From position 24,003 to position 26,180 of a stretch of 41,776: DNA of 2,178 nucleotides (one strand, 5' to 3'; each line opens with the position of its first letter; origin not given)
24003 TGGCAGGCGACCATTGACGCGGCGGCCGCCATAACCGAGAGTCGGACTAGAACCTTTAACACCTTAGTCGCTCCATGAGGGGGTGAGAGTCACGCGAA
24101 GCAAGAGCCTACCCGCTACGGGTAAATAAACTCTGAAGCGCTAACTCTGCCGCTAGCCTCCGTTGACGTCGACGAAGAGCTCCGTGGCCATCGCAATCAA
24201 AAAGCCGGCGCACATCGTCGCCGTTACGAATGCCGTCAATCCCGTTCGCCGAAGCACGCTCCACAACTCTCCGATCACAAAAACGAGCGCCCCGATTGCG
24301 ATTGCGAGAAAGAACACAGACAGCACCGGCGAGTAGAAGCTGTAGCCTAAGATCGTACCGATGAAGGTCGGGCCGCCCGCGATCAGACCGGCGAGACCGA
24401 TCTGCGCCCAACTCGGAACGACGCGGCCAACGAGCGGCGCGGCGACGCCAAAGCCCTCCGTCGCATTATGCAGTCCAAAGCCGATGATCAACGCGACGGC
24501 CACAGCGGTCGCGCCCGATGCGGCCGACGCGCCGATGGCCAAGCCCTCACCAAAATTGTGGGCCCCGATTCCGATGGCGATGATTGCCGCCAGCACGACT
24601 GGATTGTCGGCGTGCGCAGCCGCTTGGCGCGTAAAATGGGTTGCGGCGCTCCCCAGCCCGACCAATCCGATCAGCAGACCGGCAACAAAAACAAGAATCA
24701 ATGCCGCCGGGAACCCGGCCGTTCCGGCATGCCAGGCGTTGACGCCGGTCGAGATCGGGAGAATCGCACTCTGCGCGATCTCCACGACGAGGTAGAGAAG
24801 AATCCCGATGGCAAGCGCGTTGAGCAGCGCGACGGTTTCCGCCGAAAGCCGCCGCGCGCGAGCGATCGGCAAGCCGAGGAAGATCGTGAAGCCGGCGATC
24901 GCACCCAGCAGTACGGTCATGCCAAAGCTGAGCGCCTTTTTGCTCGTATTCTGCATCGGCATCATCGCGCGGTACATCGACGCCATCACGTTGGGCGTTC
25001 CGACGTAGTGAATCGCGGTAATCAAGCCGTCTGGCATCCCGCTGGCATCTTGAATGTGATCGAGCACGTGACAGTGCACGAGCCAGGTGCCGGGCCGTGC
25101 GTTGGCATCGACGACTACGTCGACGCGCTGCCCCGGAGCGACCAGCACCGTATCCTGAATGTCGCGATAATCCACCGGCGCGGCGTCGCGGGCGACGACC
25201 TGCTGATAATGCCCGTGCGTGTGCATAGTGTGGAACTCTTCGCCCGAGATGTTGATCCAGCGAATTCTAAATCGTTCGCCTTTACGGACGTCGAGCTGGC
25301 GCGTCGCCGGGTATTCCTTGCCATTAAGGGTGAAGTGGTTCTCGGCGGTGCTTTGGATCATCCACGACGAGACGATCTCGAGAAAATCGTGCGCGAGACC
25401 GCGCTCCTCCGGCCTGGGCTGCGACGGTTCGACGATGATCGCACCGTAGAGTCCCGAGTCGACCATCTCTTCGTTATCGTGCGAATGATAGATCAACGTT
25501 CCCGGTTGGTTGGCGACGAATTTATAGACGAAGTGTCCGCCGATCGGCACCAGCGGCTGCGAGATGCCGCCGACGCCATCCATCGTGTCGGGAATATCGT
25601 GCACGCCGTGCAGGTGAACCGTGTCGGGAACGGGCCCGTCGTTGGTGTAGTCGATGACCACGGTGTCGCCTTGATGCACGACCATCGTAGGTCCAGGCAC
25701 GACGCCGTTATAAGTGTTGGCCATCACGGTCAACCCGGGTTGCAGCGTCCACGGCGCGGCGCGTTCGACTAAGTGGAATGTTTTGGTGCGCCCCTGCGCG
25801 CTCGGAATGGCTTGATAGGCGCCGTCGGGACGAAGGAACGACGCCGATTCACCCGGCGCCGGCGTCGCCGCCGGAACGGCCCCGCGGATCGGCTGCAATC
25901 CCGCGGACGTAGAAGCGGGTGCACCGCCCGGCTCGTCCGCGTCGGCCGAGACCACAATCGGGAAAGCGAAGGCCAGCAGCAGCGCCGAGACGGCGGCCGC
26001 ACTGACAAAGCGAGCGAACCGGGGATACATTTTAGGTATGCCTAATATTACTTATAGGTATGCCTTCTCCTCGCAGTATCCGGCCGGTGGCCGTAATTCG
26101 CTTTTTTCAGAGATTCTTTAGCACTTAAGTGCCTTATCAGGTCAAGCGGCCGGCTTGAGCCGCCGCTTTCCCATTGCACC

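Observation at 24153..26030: Single-polypeptide fusion of a secreted multicopper oxidase to a ZIP metal permease: candidate oxidase-coupled metal transporter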

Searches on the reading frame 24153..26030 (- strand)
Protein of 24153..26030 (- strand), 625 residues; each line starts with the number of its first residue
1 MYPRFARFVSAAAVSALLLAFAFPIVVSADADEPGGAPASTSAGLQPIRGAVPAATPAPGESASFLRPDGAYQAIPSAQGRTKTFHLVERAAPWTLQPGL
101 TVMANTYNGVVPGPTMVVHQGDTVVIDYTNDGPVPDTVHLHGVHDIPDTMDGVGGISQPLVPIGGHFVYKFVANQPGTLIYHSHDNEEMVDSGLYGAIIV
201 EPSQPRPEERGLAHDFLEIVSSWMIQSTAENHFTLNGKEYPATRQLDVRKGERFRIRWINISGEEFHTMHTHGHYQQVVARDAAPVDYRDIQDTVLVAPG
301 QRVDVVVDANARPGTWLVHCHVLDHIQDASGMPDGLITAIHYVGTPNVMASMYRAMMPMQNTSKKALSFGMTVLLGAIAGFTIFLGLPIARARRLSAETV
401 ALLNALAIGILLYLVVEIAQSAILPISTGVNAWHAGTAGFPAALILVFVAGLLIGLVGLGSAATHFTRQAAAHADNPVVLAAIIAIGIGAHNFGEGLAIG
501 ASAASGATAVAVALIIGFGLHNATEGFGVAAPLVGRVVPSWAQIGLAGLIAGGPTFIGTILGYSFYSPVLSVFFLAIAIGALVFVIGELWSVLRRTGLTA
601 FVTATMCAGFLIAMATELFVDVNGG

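Call 3: search_protein_families(library=pfam, proteins=[window:24153-26030:-], max_evalue=0.1)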
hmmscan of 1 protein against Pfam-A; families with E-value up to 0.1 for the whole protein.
window:24153-26030:- (625 aa): 4 families
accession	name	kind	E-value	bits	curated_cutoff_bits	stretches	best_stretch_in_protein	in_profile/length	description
PF07732.21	Cu-oxidase_3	-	1.8e-30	105.9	21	2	96-204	9-118/119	Multicopper oxidase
PF07731.20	Cu-oxidase_2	-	1.1e-24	87.2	20.4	3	230-328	18-125/137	Multicopper oxidase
PF00394.28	Cu-oxidase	-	2e-13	51.2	21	1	229-325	35-138/157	Multicopper oxidase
PF02535.28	Zip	-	3.6e-07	30.2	35.1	2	474-583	171-283/323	ZIP Zinc transporter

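Call 4: search_protein_families(library=ncbifam, proteins=[window:24153-26030:-], max_evalue=0.1)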
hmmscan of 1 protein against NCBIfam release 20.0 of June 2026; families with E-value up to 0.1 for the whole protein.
window:24153-26030:- (625 aa): 8 families
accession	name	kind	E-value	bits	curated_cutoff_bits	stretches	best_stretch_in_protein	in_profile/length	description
TIGR01480.1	copper_res_A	subfamily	1.1e-34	119.9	478.95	2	80-225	43-183/593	copper resistance system multicopper oxidase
TIGR03389.1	laccase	equivalog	3.7e-24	85.4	558.9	1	105-370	25-310/539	laccase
TIGR03388.1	ascorbase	equivalog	3.1e-23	82.2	614.8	1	105-236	23-155/542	L-ascorbate oxidase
TIGR02376.1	Cu_nitrite_red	equivalog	3e-18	66.2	296.3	1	82-211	27-155/326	copper-containing nitrite reductase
NF008205.1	PRK10965.1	equivalog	6e-15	55.1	525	2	94-203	57-166/529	multicopper oxidase CueO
TIGR03390.1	ascorbOXfungal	equivalog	9.9e-12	44.1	445.35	1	107-207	32-134/538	L-ascorbate oxidase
NF045554.1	AmiPhnlOxPhsA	equivalog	3e-07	29.4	950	0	291-326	525-560/581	O-aminophenol oxidase PhsA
NF008135.0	PRK10883.1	equivalog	0.00016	20.3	581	1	84-211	48-178/471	cell division protein FtsP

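Call 5: find_homologous_proteins(query=window:24153-26030:-, max_evalue=0.001)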
Query window:24153-26030:- (625 aa): 809 proteins with E <= 0.001 among 8000 candidates; the best 120 are listed.
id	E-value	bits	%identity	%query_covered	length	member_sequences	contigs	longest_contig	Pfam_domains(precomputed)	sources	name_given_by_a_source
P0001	0.0e+0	1350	97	100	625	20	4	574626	PF07731.21,PF00394.29,PF07732.22,PF02535.29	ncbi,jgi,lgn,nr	ncbi:MAG TPA: multicopper oxidase domain-containing protein [Candidatus Baltobacteraceae bacterium]|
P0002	0.0e+0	1221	87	100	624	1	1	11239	PF07731.21,PF00394.29,PF07732.22,PF02535.29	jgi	jgi:zinc transporter, ZIP family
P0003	0.0e+0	1148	84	95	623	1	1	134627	PF07731.21,PF00394.29,PF07732.22,PF02535.29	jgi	jgi:zinc transporter, ZIP family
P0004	0.0e+0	1141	83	99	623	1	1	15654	PF07731.21,PF00394.29,PF07732.22,PF02535.29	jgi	jgi:zinc transporter, ZIP family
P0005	0.0e+0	1140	83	96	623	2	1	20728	PF07731.21,PF00394.29,PF07732.22,PF02535.29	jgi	jgi:zinc transporter, ZIP family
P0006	0.0e+0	1140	84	94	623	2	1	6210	PF07731.21,PF00394.29,PF07732.22,PF02535.29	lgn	-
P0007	0.0e+0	1140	82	100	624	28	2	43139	PF07731.21,PF00394.29,PF07732.22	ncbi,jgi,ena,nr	ncbi:MAG TPA: multicopper oxidase domain-containing protein [Candidatus Cybelea sp.]|nr:multicopper 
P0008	0.0e+0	1140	81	100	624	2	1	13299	PF07731.21,PF00394.29,PF07732.22,PF02535.29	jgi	jgi:ZIP family zinc transporter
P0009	0.0e+0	1140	81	100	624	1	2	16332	PF07731.21,PF00394.29,PF07732.22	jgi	jgi:ZIP family zinc transporter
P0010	0.0e+0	1140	83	96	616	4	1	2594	PF07731.21,PF00394.29,PF07732.22,PF02535.29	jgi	jgi:zinc transporter, ZIP family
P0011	0.0e+0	1138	81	100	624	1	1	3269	PF07731.21,PF00394.29,PF07732.22,PF02535.29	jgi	jgi:ZIP family zinc transporter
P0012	0.0e+0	1138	81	100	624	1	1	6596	PF07731.21,PF00394.29,PF07732.22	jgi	jgi:ZIP family zinc transporter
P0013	0.0e+0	1138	82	99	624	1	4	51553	PF07731.21,PF00394.29,PF07732.22,PF02535.29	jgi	jgi:zinc transporter, ZIP family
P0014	0.0e+0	1137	83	96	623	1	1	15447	PF07731.21,PF00394.29,PF07732.22,PF02535.29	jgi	jgi:ZIP family zinc transporter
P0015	0.0e+0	1137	81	99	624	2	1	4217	PF07731.21,PF00394.29,PF07732.22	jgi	jgi:ZIP family zinc transporter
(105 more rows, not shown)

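Call 6: search_solved_structures(query=window:24153-26030:-, max_evalue=0.01, show_alignments=2)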
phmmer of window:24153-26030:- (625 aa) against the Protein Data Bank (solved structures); distinct sequences matched with E-value up to 0.01: 269 (the best 60 are shown).
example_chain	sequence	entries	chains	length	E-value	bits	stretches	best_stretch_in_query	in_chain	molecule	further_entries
2zwn_A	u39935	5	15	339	9.2e-49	169.6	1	95-346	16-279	two-domain type laccase | Multicopper oxidase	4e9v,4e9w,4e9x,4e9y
3g5w_A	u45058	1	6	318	1.5e-42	149.1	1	106-342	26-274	Multicopper oxidase type 1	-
4f7k_A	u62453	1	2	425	1.8e-33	119.1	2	106-309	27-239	Laccase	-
3gdc_A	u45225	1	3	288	1.1e-26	96.8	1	79-324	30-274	Multicopper oxidase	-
3v9e_A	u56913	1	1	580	3.2e-26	95.2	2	96-203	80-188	Laccase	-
6vox_A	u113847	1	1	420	3.7e-26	95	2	93-306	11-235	Copper oxidase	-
3sqr_A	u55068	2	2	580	4.2e-26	94.8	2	96-203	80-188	laccase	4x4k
6vow_A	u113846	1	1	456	3.2e-24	88.5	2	82-308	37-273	multicopper oxidase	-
9cck_C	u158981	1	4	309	7.5e-22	80.7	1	80-332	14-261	Copper-containing nitrite reductase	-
7rab_A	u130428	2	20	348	1.2e-21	80.1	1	70-323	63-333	multicopper oxidase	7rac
9cck_A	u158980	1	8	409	1.7e-21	79.6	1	80-332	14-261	Copper-containing nitrite reductase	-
8r7i_A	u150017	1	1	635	2.1e-21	79.3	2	100-203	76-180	Laccase BP76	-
9cpm_A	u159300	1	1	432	2.7e-20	75.6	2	80-335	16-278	Laccase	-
6f5k_A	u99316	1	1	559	3.1e-20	75.4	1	93-320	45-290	Extracellular laccase, lcc1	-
6wcn_A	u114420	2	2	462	6.5e-20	74.3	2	85-334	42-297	Laccase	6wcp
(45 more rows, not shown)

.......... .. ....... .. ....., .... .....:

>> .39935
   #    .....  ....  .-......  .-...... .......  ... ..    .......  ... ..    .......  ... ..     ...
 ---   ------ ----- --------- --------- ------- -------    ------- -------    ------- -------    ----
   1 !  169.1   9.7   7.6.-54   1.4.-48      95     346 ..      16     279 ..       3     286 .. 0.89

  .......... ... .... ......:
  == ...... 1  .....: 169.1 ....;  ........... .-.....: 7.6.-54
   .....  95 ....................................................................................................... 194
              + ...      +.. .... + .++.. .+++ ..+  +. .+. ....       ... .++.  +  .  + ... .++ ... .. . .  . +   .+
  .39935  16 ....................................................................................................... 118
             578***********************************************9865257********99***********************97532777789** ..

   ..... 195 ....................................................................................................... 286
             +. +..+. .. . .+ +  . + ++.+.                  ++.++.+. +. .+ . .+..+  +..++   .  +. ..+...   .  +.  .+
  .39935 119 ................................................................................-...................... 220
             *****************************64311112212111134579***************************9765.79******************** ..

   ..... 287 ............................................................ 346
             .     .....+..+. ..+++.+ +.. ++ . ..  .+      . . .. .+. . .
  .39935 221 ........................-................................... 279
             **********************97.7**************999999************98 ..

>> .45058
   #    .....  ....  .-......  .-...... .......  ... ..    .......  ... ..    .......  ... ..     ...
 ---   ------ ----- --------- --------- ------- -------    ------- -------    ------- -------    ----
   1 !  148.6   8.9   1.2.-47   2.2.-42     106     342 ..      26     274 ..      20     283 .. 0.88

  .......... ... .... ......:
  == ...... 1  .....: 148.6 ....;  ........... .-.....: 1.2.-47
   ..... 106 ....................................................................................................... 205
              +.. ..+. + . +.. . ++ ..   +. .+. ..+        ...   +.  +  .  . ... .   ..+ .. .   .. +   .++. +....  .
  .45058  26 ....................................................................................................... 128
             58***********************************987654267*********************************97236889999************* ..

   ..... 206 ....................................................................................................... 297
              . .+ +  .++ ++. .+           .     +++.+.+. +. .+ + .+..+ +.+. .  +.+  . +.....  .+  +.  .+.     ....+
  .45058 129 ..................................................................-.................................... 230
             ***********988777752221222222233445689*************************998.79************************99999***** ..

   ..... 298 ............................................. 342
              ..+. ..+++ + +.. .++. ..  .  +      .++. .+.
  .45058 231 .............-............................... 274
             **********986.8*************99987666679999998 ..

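Call 18: find_related_loci(query=window:24153-26030:-, collection=genome_contigs, flank=8000)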
Query window:24153-26030:- (625 aa) in genome_contigs; peptide patterns used: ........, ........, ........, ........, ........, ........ (x = any residue, [..] = any of these).
197 stretches matched a pattern; 147 encode a relative of the query (tblastn E <= 1e-3); the best 80 are kept; 80 distinct loci.
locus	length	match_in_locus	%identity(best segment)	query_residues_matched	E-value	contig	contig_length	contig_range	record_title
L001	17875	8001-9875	97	1-625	0e+0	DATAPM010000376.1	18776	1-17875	MAG TPA_asm: Candidatus Baltobacteraceae bacterium isolate SMAG_U5441 k141_170080, whole genome shotgun sequence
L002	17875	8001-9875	94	1-625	0e+0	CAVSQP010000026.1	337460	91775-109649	MAG: Candidatus Eremiobacteraeota bacterium isolate MFD05841.bin.1.138 genome assembly, contig: contig_68330, whole geno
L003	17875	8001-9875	94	1-625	0e+0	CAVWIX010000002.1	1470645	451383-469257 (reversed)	MAG: Candidatus Eremiobacteraeota bacterium isolate MFD05502.bin.1.147 genome assembly, contig: contig_22916, whole geno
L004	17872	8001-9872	81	1-625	0e+0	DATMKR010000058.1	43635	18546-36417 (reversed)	MAG TPA_asm: Candidatus Acidoferrum sp. isolate SMAG_U12776 k141_120986, whole genome shotgun sequence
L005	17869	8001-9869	80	1-625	0e+0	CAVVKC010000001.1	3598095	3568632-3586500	MAG: Candidatus Eremiobacteraeota bacterium isolate MFD01138.bin.1.4 genome assembly, contig: contig_11845, whole genome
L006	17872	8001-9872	82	1-625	0e+0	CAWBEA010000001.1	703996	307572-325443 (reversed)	MAG: Candidatus Eremiobacteraeota bacterium isolate MFD00731.bin.1.64 genome assembly, contig: contig_40680, whole genom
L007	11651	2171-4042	81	1-625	0e+0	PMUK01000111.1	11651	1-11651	MAG: Vulcanimicrobiota bacterium isolate palsa_1485 73.20110700_P3D.28_contig_2684, whole genome shotgun sequence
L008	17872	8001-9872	82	1-625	0e+0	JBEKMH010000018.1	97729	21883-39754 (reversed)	MAG: Candidatus Cybelea sp. isolate SPRUCE 38 SPRUCE_38_18, whole genome shotgun sequence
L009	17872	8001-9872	81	1-625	0e+0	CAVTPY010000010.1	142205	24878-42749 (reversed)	MAG: Candidatus Eremiobacteraeota bacterium isolate MFD00731.bin.1.138 genome assembly, contig: contig_61415, whole geno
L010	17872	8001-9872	82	1-625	0e+0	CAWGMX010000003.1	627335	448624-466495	MAG: Candidatus Eremiobacteraeota bacterium isolate MFD01138.bin.1.9 genome assembly, contig: contig_28414, whole genome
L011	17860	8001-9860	81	5-625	0e+0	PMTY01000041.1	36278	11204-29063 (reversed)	MAG: Vulcanimicrobiota bacterium isolate palsa_1483 73.20110700_P2M.28_contig_10168, whole genome shotgun sequence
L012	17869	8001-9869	79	1-625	0e+0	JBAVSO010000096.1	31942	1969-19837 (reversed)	MAG: Candidatus Cybelea sp. isolate MFD00904_ilm_asm_bin39 k127_49313, whole genome shotgun sequence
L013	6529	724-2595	81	1-625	0e+0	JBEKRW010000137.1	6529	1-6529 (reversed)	MAG: Candidatus Cybelea sp. isolate SPRUCE 51 SPRUCE_51_137, whole genome shotgun sequence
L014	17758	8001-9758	84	40-625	0e+0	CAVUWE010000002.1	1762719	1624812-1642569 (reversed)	MAG: Candidatus Eremiobacteraeota bacterium isolate MFD01138.bin.1.150 genome assembly, contig: contig_20219, whole geno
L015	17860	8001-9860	80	5-625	0e+0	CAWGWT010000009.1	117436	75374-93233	MAG: Candidatus Eremiobacteraeota bacterium isolate MFD03399.bin.2.41 genome assembly, contig: contig_28338, whole genom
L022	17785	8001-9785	82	30-625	0e+0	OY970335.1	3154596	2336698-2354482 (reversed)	MAG: Candidatus Eremiobacteraeota bacterium isolate MFD10064.bin.c.2 genome assembly, chromosome: 1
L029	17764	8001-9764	82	38-625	0e+0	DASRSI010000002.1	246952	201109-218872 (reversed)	MAG TPA_asm: Candidatus Cybelea sp. isolate SMAG_U5646 k141_2018779, whole genome shotgun sequence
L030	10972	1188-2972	83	30-625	0e+0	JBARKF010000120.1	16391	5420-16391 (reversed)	MAG: Candidatus Cybelea sp. isolate MFD06234_ilm_asm_bin105 k127_282182, whole genome shotgun sequence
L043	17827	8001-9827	80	16-625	0e+0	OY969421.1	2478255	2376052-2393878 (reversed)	MAG: Candidatus Eremiobacteraeota bacterium isolate MFD09603.bin.1.270 genome assembly, chromosome: 1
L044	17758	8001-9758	82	40-625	0e+0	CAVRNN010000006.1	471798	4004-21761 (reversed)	MAG: Candidatus Eremiobacteraeota bacterium isolate MFD01248.bin.1.77 genome assembly, contig: contig_25316, whole genom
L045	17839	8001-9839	76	12-625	0e+0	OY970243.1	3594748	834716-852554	MAG: Candidatus Eremiobacteraeota bacterium isolate MFD09603.bin.1.33 genome assembly, chromosome: 1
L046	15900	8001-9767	80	37-625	0e+0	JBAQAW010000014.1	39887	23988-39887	MAG: Candidatus Cybelea sp. isolate MFD00003_ilm_asm_bin14 k127_252725, whole genome shotgun sequence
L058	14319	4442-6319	77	3-625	0e+0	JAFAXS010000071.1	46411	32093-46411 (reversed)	MAG: Vulcanimicrobiota bacterium isolate CP_BM_RX_R7_9 BM_RX_R7_k147_3330736, whole genome shotgun sequence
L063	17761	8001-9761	76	40-625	0e+0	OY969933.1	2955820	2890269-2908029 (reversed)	MAG: Candidatus Eremiobacteraeota bacterium isolate MFD05502.bin.c.2 genome assembly, chromosome: 1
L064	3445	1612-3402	75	28-625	0e+0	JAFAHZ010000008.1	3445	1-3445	MAG: Vulcanimicrobiota bacterium isolate CP_BE_BS_34 BE_BS_k147_10614332, whole genome shotgun sequence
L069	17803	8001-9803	75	24-625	0e+0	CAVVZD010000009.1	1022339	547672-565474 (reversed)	MAG: Candidatus Eremiobacteraeota bacterium isolate MFD01248.bin.1.104 genome assembly, contig: contig_6899, whole genom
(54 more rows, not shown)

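Call 19: search_protein_representatives(protein=window:24153-26030:-)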
Query: 625 residues. Proteins with E-value up to 0.001 (for the whole library): 11724; up to 1e-10: 4367; up to 1e-30: 418. The best 150 are listed.
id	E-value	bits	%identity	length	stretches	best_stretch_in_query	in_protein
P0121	1.1e-244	829.9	65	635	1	17-625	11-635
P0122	6.2e-148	510.4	47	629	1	6-623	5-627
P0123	1.2e-127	443.5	59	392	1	3-351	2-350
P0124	3.1e-117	409.0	73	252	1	5-253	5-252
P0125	1.4e-110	387.1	57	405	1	14-359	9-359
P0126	3.0e-104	366.2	45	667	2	76-343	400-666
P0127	3.8e-98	346.0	63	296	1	189-447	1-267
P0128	5.0e-97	342.3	81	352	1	375-595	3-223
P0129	3.2e-92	326.4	61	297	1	333-622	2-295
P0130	5.3e-85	302.6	67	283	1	150-398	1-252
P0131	1.1e-78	281.7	39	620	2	15-335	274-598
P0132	3.9e-76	273.3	59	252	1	99-333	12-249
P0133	7.4e-71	255.8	70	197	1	14-180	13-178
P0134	2.2e-63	231.2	42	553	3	69-207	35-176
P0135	8.5e-63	229.2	66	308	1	386-597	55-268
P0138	2.9e-59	217.6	51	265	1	368-624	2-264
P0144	1.9e-57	211.5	46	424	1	81-341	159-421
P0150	8.3e-53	196.2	44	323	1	73-346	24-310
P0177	5.7e-47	177.0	47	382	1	373-625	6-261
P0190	2.5e-45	171.6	44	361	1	368-621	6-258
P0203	2.5e-44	168.2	43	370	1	372-621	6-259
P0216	7.0e-44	166.8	44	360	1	367-622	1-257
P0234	9.0e-43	163.1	40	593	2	369-622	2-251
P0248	7.4e-42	160.1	48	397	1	371-621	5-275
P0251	1.0e-41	159.6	44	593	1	372-622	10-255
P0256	2.2e-41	158.5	35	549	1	78-413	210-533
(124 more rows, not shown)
